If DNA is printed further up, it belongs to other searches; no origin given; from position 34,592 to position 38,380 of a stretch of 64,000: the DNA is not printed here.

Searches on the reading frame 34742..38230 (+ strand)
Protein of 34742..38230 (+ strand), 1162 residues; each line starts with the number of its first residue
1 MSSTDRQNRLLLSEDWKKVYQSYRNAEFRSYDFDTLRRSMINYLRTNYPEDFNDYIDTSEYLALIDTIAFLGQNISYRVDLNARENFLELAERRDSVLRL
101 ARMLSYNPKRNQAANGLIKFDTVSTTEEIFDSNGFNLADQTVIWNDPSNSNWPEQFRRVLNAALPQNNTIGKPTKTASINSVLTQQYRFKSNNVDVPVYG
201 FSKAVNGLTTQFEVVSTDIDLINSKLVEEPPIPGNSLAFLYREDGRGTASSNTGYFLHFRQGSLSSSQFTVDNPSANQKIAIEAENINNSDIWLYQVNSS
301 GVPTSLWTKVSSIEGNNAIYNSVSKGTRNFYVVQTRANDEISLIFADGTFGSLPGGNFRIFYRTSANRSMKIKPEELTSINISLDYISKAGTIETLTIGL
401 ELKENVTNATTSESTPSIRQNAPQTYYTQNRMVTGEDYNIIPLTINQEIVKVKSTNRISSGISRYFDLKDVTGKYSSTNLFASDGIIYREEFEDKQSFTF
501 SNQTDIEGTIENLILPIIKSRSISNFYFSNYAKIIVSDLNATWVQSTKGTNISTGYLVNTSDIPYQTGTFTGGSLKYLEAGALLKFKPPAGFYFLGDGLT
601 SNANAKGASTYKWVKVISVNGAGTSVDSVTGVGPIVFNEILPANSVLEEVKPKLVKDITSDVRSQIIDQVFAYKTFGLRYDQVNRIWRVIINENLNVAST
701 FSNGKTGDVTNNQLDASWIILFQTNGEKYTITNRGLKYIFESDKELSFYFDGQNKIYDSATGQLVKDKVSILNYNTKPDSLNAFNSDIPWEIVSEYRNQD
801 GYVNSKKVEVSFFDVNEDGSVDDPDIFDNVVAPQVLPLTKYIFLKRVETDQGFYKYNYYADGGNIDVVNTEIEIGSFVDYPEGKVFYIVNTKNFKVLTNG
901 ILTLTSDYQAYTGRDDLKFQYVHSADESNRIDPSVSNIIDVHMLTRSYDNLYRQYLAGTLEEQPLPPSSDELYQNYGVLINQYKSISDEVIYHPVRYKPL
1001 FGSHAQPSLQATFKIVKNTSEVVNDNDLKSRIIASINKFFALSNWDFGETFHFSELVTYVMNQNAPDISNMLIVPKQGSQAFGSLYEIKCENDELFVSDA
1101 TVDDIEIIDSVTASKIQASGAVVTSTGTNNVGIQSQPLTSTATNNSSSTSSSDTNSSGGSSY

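Call 64: search_protein_families(library=phrogs, proteins=[window:34742-38230:+], max_evalue=0.00001)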
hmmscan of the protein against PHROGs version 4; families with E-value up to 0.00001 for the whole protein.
window:34742-38230:+ (1162 aa): 2 families
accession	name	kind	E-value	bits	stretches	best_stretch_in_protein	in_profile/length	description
phrog_10646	-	tail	6.9e-293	975.7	2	1-849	1-815/1142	baseplate wedge subunit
phrog_219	-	tail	1e-28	101.3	2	26-126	4-103/598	baseplate wedge subunit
